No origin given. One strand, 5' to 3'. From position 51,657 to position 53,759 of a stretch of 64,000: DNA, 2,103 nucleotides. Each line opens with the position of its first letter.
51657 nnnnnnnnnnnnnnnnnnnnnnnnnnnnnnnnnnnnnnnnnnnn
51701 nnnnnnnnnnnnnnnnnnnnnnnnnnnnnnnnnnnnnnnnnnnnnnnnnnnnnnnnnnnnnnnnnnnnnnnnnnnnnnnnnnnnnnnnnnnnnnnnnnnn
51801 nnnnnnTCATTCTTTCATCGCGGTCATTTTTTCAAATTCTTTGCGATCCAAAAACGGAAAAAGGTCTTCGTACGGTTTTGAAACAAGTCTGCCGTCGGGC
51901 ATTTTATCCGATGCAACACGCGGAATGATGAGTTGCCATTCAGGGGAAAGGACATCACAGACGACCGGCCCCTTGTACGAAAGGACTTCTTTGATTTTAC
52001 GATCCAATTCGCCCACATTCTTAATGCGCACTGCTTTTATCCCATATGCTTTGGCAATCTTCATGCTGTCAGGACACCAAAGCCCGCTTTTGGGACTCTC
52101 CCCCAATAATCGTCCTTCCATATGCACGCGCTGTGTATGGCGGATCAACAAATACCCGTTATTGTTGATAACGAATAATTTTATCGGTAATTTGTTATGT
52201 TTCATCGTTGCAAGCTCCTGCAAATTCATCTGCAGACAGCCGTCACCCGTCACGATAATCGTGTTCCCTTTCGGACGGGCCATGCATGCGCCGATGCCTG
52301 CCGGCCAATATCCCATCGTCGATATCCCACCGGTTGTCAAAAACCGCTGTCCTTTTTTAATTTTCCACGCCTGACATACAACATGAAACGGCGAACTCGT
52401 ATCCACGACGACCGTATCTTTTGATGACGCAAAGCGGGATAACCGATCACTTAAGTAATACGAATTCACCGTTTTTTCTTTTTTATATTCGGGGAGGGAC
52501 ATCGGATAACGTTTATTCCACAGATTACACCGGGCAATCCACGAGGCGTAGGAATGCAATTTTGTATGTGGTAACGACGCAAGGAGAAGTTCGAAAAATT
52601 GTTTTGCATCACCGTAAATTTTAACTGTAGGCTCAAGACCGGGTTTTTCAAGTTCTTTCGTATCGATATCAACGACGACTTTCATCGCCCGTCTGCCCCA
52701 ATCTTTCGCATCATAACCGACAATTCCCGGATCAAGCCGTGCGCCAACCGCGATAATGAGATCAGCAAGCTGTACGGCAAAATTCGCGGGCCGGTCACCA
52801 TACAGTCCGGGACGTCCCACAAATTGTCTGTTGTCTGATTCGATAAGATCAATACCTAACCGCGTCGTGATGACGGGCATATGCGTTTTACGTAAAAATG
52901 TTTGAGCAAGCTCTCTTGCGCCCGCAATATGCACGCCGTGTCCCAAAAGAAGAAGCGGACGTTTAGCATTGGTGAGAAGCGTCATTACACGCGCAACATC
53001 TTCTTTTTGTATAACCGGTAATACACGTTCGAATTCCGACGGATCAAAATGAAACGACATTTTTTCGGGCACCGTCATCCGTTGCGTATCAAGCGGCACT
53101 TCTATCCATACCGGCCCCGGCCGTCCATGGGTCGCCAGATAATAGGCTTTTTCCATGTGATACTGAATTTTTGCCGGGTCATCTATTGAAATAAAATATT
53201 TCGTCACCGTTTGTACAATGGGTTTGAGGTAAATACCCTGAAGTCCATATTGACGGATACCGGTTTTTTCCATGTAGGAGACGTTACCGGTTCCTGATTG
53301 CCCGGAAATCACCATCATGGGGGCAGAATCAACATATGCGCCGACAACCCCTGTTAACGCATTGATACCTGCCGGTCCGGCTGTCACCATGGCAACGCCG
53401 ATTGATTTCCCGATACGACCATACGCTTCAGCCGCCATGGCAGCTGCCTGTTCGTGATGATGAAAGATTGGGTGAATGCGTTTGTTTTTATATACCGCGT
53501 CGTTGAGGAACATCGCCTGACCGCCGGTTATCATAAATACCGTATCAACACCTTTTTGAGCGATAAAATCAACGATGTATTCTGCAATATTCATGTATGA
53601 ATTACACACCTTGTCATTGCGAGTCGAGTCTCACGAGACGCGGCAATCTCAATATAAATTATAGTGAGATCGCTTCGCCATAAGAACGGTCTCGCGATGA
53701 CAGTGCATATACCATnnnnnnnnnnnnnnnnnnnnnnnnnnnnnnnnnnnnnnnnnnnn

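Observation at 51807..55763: TPP-dependent ALS/YerE-family enzyme plus a DmpG/DmpF-like aldolase and acylating acetaldehyde dehydrogenase pair inside the sugar locus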

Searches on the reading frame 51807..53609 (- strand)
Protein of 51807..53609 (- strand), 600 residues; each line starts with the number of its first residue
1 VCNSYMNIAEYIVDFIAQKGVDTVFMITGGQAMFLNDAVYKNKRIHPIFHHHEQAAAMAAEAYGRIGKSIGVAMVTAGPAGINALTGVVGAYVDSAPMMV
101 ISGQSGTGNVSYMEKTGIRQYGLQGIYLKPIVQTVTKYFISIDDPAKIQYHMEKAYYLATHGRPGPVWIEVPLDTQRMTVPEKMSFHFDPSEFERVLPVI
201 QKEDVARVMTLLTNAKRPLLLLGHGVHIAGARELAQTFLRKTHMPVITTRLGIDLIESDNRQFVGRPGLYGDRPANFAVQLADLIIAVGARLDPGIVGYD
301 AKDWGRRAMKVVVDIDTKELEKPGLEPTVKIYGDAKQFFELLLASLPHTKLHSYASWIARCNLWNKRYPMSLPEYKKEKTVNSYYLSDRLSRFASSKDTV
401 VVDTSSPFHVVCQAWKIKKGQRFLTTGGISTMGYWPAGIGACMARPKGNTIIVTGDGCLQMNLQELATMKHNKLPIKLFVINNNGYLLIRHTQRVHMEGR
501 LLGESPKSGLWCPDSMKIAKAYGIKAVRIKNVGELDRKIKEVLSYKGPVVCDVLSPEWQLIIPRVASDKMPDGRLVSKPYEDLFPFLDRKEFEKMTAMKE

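Call 3: search_protein_families(library=pfam, proteins=[window:51807-53609:-])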
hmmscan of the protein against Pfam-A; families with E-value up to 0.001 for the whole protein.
window:51807-53609:- (600 aa): 3 families
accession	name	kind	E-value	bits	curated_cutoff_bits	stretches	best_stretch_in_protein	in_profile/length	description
PF02775.26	TPP_enzyme_C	-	1.7e-34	119.2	21.9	1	410-553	8-151/151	Thiamine pyrophosphate enzyme, C-terminal TPP binding domain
PF02776.23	TPP_enzyme_N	-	3.9e-32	110.9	26.8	1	6-120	1-107/119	Thiamine pyrophosphate enzyme, N-terminal TPP binding domain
PF00205.28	TPP_enzyme_M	-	2.5e-29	102.2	30.4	1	205-340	1-135/137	Thiamine pyrophosphate enzyme, central domain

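Call 4: search_protein_families(library=ncbifam, proteins=[window:51807-53609:-])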
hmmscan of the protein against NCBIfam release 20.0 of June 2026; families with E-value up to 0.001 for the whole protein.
window:51807-53609:- (600 aa): 52 families (the best 25 are shown)
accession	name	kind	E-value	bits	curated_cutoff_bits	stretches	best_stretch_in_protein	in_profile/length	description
TIGR00118.1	acolac_lg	equivalog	1.9e-106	356.8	538.35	1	7-566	2-545/557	biosynthetic-type acetolactate synthase large subunit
NF006524.0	PRK08978.1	equivalog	7.6e-99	331.4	738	1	6-566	1-535/548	acetolactate synthase 2 catalytic subunit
NF005228.0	PRK06725.1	equivalog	9.5e-97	324.5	991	1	6-572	16-562/571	acetolactate synthase large subunit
NF004710.0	PRK06048.1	equivalog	3.5e-94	316.3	976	1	5-565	7-547/561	acetolactate synthase large subunit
NF006016.1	PRK08155.1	equivalog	2.9e-89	300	870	1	6-564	3-541/554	acetolactate synthase large subunit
NF005651.0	PRK07418.1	subfamily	6e-89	298.9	942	1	8-567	21-571/617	acetolactate synthase large subunit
NF005824.0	PRK07710.1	equivalog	1.1e-88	298.1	976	1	4-569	15-562/573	acetolactate synthase large subunit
NF005860.0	PRK07789.1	equivalog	1.2e-88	298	881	1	6-569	34-592/615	acetolactate synthase large subunit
NF004919.0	PRK06276.1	equivalog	5.5e-88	295.8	866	1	6-555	1-538/582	acetolactate synthase large subunit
NF006581.0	PRK09107.1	equivalog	1.1e-87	294.8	974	1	5-575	10-573/595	acetolactate synthase 3 large subunit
NF005058.0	PRK06466.1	equivalog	9.2e-87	291.8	951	1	7-553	5-545/574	acetolactate synthase 3 large subunit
NF006319.0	PRK08527.1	equivalog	1e-86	291.6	905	1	6-567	4-550/565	acetolactate synthase large subunit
NF005584.0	PRK07282.1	equivalog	1.2e-86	291.5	970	1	9-569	13-554/566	acetolactate synthase large subunit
NF005409.0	PRK06965.1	equivalog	3.7e-82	276.6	1035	1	8-549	23-554/587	acetolactate synthase 3 catalytic subunit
NF005364.0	PRK06882.1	equivalog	3.2e-75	253.6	1083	1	8-563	6-553/574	acetolactate synthase 3 large subunit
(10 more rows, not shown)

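Call 7: find_homologous_proteins(query=window:51807-53609:-, max_evalue=1e-30)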
Query window:51807-53609:- (600 aa): 7834 proteins with E <= 1e-30 among 8000 candidates; the best 120 are listed.
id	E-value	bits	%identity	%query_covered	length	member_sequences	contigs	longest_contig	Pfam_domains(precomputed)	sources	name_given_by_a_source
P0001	0.0e+0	1373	100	99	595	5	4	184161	PF02775.27,PF02776.24,PF00205.29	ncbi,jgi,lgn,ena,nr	ncbi:MAG TPA: thiamine pyrophosphate-binding protein [Patescibacteria group bacterium]|nr:thiamine p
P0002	0.0e+0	1063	76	99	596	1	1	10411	PF02775.27,PF02776.24,PF00205.29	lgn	-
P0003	0.0e+0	1046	73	99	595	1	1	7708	PF02775.27,PF02776.24,PF00205.29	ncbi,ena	-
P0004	0.0e+0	1030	74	99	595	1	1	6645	PF02775.27,PF02776.24,PF00205.29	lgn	-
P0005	1.5e-298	1009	73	99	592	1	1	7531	PF02775.27,PF02776.24,PF00205.29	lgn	-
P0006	6.0e-296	1001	72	99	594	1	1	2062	PF02775.27,PF02776.24,PF00205.29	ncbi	-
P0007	6.7e-296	1001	72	99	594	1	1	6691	PF02775.27,PF02776.24,PF00205.29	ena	-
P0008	1.2e-295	1000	72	99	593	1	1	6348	PF02775.27,PF02776.24,PF00205.29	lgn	-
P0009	1.5e-293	993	71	99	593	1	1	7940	PF02775.27,PF02776.24,PF00205.29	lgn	-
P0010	1.6e-293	993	70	99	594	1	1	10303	PF02775.27,PF02776.24,PF00205.29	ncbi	-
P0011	4.1e-293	991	70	99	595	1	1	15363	PF02775.27,PF02776.24,PF00205.29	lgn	-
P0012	1.3e-292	990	70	99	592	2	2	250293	PF02775.27,PF02776.24,PF00205.29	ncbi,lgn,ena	-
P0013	1.4e-291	986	69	99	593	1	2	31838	PF02775.27,PF02776.24,PF00205.29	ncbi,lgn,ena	-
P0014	5.3e-285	965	69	99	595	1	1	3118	PF02775.27,PF02776.24,PF00205.29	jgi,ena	-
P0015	5.0e-281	951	69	98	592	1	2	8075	PF02775.27,PF02776.24,PF00205.29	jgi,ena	-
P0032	1.2e-266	904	67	98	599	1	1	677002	PF02775.27,PF02776.24,PF00205.29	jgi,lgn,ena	-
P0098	1.4e-248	844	63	98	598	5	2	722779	PF02775.27,PF02776.24,PF00205.29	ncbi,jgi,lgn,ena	-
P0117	7.8e-246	835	62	98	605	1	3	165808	PF02775.27,PF02776.24,PF00205.29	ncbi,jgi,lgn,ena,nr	ncbi:MAG TPA: thiamine pyrophosphate-binding protein [Candidatus Acidoferrales bacterium]|nr:thiamin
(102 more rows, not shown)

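Call 9: find_encoding_contigs(protein=P0117, flank=10000, max_places=2)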
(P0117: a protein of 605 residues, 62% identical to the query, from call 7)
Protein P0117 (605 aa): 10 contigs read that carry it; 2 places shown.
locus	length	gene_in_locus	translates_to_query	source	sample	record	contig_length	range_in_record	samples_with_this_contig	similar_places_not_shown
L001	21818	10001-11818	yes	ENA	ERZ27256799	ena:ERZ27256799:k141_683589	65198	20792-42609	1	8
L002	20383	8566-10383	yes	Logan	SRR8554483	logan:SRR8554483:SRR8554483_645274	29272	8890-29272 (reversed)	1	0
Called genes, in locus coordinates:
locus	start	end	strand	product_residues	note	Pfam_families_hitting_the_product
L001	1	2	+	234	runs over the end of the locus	PF00535:Glycos_transf_2, PF13641:Glyco_tranf_2_3 (weak)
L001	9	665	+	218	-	PF13489:Methyltransf_23, PF13847:Methyltransf_31 (weak), PF08241:Methyltransf_11, PF13649:Methyltransf_25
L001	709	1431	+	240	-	PF00535:Glycos_transf_2, PF10111:Glyco_tranf_2_2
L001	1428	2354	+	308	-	PF01073:3Beta_HSD, PF01370:Epimerase, PF02719:Polysacc_synt_2, PF04321:RmlD_sub_bind, PF05368:NmrA, PF07993:NAD_binding_4 (faint), PF13460:NAD_binding_10, PF16363:GDP_Man_Dehyd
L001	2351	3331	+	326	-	PF00288:GHMP_kinases_N, PF08544:GHMP_kinases_C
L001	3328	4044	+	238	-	PF13580:SIS_2, PF01380:SIS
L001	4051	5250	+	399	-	PF00483:NTP_transferase, PF12804:NTP_transf_3, PF00702:Hydrolase, PF13419:HAD_2 (weak), PF08645:PNK3P, PF13242:Hydrolase_like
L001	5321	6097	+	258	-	PF00483:NTP_transferase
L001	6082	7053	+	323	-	PF04321:RmlD_sub_bind, PF05368:NmrA (faint), PF01073:3Beta_HSD, PF01370:Epimerase, PF02719:Polysacc_synt_2, PF07993:NAD_binding_4, PF16363:GDP_Man_Dehyd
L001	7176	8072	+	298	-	PF00535:Glycos_transf_2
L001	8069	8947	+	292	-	PF01118:Semialdhyde_dh, PF01408:GFO_IDH_MocA (faint), PF09290:AcetDehyd-dimer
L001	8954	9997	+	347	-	PF00682:HMGL-like, PF07836:DmpG_comm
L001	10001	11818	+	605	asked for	PF02776:TPP_enzyme_N, PF00205:TPP_enzyme_M, PF02775:TPP_enzyme_C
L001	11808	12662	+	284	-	PF01370:Epimerase, PF04321:RmlD_sub_bind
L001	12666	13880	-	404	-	PF00155:Aminotran_1_2 (weak), PF01041:DegT_DnrJ_EryC1, PF01053:Cys_Met_Meta_PP (weak), PF01212:Beta_elim_lyase (weak)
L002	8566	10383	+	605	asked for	PF02776:TPP_enzyme_N, PF00205:TPP_enzyme_M, PF02775:TPP_enzyme_C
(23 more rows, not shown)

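Call 10: find_encoding_contigs(protein=P0098, flank=10000, max_places=2)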
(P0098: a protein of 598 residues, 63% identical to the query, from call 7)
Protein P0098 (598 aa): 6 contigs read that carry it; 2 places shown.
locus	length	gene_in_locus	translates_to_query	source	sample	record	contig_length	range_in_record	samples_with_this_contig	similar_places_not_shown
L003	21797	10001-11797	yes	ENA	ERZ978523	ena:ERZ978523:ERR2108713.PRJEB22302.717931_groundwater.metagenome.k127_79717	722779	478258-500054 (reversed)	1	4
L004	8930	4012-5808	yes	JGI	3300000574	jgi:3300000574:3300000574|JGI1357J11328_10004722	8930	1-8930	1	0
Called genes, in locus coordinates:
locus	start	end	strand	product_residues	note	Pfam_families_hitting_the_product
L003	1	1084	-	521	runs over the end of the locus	PF09913:DUF2142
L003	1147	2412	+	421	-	-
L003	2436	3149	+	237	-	PF00535:Glycos_transf_2, PF10111:Glyco_tranf_2_2 (weak)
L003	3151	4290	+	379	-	PF00155:Aminotran_1_2, PF01041:DegT_DnrJ_EryC1, PF01212:Beta_elim_lyase, PF00266:Aminotran_5 (weak), PF01053:Cys_Met_Meta_PP (weak), PF01276:OKR_DC_1 (weak)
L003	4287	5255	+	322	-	PF01073:3Beta_HSD, PF01370:Epimerase, PF02719:Polysacc_synt_2 (weak), PF04321:RmlD_sub_bind, PF07993:NAD_binding_4 (faint), PF16363:GDP_Man_Dehyd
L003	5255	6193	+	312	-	PF01073:3Beta_HSD, PF01370:Epimerase, PF02719:Polysacc_synt_2, PF04321:RmlD_sub_bind, PF07993:NAD_binding_4 (faint), PF16363:GDP_Man_Dehyd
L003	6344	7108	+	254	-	PF00483:NTP_transferase, PF12804:NTP_transf_3 (weak)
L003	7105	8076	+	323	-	PF04321:RmlD_sub_bind, PF01073:3Beta_HSD, PF01370:Epimerase, PF02719:Polysacc_synt_2, PF16363:GDP_Man_Dehyd, PF07993:NAD_binding_4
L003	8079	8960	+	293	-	PF01118:Semialdhyde_dh (weak), PF01408:GFO_IDH_MocA (faint), PF09290:AcetDehyd-dimer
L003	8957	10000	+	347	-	PF00682:HMGL-like, PF07836:DmpG_comm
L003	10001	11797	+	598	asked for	PF02776:TPP_enzyme_N, PF00205:TPP_enzyme_M, PF02775:TPP_enzyme_C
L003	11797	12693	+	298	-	PF01370:Epimerase, PF04321:RmlD_sub_bind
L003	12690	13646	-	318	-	PF00535:Glycos_transf_2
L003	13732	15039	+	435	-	PF00266:Aminotran_5 (weak), PF01041:DegT_DnrJ_EryC1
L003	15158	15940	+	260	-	PF01061:ABC2_membrane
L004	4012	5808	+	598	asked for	PF02776:TPP_enzyme_N, PF00205:TPP_enzyme_M, PF02775:TPP_enzyme_C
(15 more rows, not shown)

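Call 11: find_encoding_contigs(protein=P0032, flank=10000, max_places=2)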
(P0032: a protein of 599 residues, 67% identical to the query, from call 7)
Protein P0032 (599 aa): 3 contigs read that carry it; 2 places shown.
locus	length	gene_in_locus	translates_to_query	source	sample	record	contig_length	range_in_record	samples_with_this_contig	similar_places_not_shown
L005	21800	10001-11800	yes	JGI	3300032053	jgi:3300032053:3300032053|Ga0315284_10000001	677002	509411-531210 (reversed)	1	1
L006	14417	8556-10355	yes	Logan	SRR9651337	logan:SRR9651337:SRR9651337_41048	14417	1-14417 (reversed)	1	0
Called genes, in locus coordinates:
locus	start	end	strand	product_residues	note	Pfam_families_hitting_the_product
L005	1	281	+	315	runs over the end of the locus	PF00106:adh_short (faint), PF01073:3Beta_HSD, PF01370:Epimerase, PF02719:Polysacc_synt_2, PF04321:RmlD_sub_bind, PF16363:GDP_Man_Dehyd, PF07993:NAD_binding_4 (weak)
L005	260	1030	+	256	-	PF00535:Glycos_transf_2, PF10111:Glyco_tranf_2_2 (weak)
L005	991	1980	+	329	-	PF01073:3Beta_HSD, PF01370:Epimerase, PF16363:GDP_Man_Dehyd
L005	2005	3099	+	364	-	PF00155:Aminotran_1_2, PF00266:Aminotran_5 (weak), PF01041:DegT_DnrJ_EryC1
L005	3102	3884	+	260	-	PF01061:ABC2_membrane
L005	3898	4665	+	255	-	PF00005:ABC_tran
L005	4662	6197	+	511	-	PF13231:PMT_2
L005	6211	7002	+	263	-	PF00483:NTP_transferase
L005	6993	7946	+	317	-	PF00106:adh_short (weak), PF01073:3Beta_HSD, PF01370:Epimerase, PF02719:Polysacc_synt_2, PF04321:RmlD_sub_bind, PF16363:GDP_Man_Dehyd, PF13460:NAD_binding_10 (faint), PF07993:NAD_binding_4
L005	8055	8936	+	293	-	PF01118:Semialdhyde_dh (faint), PF09290:AcetDehyd-dimer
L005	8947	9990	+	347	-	PF00682:HMGL-like, PF07836:DmpG_comm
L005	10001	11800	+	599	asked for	PF02776:TPP_enzyme_N, PF00205:TPP_enzyme_M, PF02775:TPP_enzyme_C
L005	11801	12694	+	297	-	PF01370:Epimerase, PF04321:RmlD_sub_bind, PF16363:GDP_Man_Dehyd (faint)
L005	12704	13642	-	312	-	PF00535:Glycos_transf_2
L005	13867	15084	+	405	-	-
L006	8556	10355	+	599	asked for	PF02776:TPP_enzyme_N, PF00205:TPP_enzyme_M, PF02775:TPP_enzyme_C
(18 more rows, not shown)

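Call 18: search_solved_structures(query=window:51807-53609:-, max_evalue=1e-20)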
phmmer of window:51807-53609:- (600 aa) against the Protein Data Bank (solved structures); distinct sequences matched with E-value up to 1e-20: 78 (the best 60 are shown).
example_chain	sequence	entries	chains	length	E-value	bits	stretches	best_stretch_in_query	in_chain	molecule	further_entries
8rph_A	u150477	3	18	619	7.9e-117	394.3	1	4-594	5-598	Thiamine pyrophosphate-binding protein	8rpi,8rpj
3e9y_A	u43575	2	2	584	8.4e-70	239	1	9-567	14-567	Acetolactate synthase, chloroplastic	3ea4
7u25_A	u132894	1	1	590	2.1e-69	237.7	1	9-567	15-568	Acetolactate synthase, chloroplastic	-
7tzz_A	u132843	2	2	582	2.2e-69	237.7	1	9-567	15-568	Acetolactate synthase, chloroplastic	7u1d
7stq_A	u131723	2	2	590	3e-69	237.2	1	9-567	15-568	Acetolactate synthase, chloroplastic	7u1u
1ybh_A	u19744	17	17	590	3e-69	237.2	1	9-567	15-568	Acetolactate synthase, chloroplast | Acetolactate synthase | Acetolactate synthase, chloroplastic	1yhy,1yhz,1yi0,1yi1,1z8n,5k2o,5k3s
6u9h_A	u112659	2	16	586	3.1e-69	237.2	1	9-567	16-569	Acetolactate synthase, chloroplastic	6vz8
8et5_A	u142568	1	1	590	5.2e-69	236.4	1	9-566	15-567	Acetolactate synthase, chloroplastic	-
1jsc_A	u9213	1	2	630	6.2e-69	236.2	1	14-568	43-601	ACETOHYDROXY-ACID SYNTHASE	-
6u9d_A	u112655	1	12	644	6.6e-69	236.1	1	14-568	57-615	Acetolactate synthase catalytic subunit, mitochondrial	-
1n0h_A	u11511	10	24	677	7.9e-69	235.8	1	14-568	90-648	Acetolactate synthase | Acetolactate synthase, mitochondrial | Acetolactate synthase catalytic subunit, mitochondrial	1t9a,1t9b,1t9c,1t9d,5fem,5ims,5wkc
6lpi_A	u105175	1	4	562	5.9e-64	219.7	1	9-565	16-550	Acetolactate synthase isozyme 1 large subunit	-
5ahk_A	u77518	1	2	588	2.5e-61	211.1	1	4-564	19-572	ACETOLACTATE SYNTHASE II, LARGE SUBUNIT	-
6dek_A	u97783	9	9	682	1.2e-60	208.8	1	14-572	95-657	Acetolactate synthase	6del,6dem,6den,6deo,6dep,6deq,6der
9yjz_A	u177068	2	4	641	7e-59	203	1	15-567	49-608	Acetolactate synthase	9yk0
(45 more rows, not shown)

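Call 22: search_solved_structures(query=window:51807-53609:-, max_evalue=1e-60, show_alignments=1)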
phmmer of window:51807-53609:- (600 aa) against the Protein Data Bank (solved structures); distinct sequences matched with E-value up to 1e-60: 13.
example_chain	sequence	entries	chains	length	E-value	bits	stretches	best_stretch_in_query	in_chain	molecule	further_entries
8rph_A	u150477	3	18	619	7.9e-117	394.3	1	4-594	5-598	Thiamine pyrophosphate-binding protein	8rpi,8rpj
3e9y_A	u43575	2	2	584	8.4e-70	239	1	9-567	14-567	Acetolactate synthase, chloroplastic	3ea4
7u25_A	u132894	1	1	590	2.1e-69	237.7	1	9-567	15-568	Acetolactate synthase, chloroplastic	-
7tzz_A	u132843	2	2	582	2.2e-69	237.7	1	9-567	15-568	Acetolactate synthase, chloroplastic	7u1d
7stq_A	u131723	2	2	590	3e-69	237.2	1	9-567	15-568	Acetolactate synthase, chloroplastic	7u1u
1ybh_A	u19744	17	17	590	3e-69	237.2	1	9-567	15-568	Acetolactate synthase, chloroplast | Acetolactate synthase | Acetolactate synthase, chloroplastic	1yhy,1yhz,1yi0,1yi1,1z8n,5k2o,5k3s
6u9h_A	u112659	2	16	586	3.1e-69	237.2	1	9-567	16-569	Acetolactate synthase, chloroplastic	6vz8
8et5_A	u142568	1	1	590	5.2e-69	236.4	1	9-566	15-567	Acetolactate synthase, chloroplastic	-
1jsc_A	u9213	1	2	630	6.2e-69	236.2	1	14-568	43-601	ACETOHYDROXY-ACID SYNTHASE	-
6u9d_A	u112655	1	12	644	6.6e-69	236.1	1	14-568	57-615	Acetolactate synthase catalytic subunit, mitochondrial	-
1n0h_A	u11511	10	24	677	7.9e-69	235.8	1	14-568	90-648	Acetolactate synthase | Acetolactate synthase, mitochondrial | Acetolactate synthase catalytic subunit, mitochondrial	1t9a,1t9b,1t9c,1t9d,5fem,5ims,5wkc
6lpi_A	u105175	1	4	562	5.9e-64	219.7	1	9-565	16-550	Acetolactate synthase isozyme 1 large subunit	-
5ahk_A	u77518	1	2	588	2.5e-61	211.1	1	4-564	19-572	ACETOLACTATE SYNTHASE II, LARGE SUBUNIT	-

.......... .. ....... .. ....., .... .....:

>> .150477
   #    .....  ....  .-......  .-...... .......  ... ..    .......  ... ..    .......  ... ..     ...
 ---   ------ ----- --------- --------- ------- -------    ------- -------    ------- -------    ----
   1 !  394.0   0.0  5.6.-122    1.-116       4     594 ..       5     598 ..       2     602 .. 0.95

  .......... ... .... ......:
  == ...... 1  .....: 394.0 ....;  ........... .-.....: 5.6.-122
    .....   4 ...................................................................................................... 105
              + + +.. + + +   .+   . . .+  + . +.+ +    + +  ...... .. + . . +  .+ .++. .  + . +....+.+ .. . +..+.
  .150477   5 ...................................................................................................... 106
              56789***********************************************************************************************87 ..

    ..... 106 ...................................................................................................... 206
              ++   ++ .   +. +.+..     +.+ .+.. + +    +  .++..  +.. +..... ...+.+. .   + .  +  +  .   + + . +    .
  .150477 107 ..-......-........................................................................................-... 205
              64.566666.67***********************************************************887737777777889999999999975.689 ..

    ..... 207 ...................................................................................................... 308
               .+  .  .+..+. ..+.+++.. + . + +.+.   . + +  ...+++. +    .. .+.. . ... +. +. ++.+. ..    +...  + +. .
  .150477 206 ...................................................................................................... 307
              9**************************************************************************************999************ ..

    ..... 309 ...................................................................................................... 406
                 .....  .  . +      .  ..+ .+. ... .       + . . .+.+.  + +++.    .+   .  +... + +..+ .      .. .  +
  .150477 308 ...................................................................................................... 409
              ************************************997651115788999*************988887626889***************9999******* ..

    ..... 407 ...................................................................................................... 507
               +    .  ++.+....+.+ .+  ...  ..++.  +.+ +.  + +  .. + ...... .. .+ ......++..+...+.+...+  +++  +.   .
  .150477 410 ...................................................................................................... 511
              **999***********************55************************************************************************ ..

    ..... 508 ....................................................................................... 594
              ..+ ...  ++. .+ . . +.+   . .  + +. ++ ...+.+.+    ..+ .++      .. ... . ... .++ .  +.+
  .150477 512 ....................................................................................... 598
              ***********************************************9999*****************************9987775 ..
